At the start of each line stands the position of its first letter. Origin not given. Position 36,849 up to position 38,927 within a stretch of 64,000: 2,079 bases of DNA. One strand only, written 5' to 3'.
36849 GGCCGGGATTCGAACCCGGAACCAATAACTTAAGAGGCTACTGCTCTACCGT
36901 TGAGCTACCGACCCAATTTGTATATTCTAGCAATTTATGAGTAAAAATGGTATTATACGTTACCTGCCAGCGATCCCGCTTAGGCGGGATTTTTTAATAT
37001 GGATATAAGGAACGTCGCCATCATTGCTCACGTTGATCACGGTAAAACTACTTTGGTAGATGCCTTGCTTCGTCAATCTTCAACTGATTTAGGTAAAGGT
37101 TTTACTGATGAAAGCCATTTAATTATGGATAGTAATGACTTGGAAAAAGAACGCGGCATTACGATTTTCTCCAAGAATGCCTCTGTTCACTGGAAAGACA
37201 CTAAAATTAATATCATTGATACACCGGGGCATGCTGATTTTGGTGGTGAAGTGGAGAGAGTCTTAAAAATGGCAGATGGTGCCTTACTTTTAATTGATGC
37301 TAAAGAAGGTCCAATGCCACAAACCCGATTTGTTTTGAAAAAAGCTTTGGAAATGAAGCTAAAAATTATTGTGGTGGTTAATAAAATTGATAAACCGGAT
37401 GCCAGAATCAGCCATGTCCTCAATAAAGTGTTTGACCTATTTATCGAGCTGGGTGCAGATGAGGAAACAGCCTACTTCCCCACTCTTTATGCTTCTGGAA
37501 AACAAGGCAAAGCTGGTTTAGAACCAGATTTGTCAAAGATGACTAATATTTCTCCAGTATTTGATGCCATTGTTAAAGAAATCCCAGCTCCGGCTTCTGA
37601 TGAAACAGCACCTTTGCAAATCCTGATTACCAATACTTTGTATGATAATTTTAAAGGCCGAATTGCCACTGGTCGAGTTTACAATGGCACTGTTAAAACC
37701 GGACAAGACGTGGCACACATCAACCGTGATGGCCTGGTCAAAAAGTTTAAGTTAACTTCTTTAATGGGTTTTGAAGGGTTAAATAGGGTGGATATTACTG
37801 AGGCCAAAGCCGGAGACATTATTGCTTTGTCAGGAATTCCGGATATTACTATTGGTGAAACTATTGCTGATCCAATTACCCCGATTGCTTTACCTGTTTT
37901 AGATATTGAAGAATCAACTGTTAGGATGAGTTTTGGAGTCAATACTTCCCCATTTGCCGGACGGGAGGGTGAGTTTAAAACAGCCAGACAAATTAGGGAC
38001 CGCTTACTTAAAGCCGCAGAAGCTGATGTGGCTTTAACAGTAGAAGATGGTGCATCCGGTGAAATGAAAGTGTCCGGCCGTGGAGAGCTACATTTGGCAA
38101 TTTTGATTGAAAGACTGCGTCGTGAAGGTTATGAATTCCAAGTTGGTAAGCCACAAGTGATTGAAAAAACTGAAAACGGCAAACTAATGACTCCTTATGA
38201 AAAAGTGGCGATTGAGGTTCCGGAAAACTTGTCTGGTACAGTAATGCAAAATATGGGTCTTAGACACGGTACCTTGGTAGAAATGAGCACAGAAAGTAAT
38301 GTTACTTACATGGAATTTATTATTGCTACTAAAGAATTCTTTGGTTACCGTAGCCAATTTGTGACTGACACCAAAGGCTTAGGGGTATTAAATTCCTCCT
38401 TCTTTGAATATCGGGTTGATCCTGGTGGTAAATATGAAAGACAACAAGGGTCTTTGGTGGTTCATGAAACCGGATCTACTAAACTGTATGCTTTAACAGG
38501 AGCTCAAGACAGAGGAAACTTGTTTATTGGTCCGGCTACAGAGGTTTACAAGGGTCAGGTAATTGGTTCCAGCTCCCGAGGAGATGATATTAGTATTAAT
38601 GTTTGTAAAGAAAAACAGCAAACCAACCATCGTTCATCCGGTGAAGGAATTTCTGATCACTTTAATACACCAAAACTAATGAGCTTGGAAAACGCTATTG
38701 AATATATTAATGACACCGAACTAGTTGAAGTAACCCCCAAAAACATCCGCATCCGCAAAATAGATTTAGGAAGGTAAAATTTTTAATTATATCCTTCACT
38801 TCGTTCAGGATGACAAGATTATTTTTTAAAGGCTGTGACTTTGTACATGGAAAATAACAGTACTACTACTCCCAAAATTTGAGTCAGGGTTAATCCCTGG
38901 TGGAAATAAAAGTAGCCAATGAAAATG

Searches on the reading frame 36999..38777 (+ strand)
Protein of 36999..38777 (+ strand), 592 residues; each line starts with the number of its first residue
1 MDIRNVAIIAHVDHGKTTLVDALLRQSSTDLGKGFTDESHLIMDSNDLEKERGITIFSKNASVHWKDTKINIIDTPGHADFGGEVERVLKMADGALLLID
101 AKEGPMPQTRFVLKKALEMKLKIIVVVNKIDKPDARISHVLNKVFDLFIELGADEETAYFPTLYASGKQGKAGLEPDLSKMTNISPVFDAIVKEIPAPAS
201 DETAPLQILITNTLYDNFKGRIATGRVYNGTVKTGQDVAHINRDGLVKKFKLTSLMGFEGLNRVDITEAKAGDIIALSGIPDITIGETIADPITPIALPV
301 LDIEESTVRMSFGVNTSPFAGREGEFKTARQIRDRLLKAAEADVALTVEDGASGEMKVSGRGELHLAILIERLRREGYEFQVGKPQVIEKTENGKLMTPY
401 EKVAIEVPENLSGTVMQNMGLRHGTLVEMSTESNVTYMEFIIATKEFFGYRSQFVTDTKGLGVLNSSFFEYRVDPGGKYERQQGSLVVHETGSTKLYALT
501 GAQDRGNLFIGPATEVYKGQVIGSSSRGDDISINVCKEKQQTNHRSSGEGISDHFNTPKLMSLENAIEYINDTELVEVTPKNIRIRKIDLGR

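Call 34: search_protein_families(library=pfam, proteins=[window:36999-38777:+], max_evalue=0.001)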
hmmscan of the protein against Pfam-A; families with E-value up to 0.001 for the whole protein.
window:36999-38777:+ (592 aa): 7 families
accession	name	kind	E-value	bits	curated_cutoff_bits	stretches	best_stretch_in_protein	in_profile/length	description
PF00009.33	GTP_EFTU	-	1.3e-57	194.9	26.5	1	2-196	2-187/188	Elongation factor Tu GTP binding domain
PF21018.2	BipA_C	-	6.2e-39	132.6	23.8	1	483-589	1-107/110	TypA/BipA C-terminal domain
PF00679.30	EFG_C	-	1.9e-15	57.1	27.9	1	396-479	2-86/89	Elongation factor G C-terminus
PF03144.31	GTP_EFTU_D2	-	5.7e-14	52.7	30.3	1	220-290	1-73/73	Elongation factor Tu domain 2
PF22042.2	EF-G_D2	-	2.4e-12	47.2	27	1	206-289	2-81/84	Elongation factor G domain 2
PF01926.29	MMR_HSR1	-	1.1e-08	35.6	21.9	1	6-129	2-113/113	50S ribosome-binding GTPase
PF14492.12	EFG_III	-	1.9e-06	28.3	27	1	330-383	19-74/75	Elongation Factor G, domain III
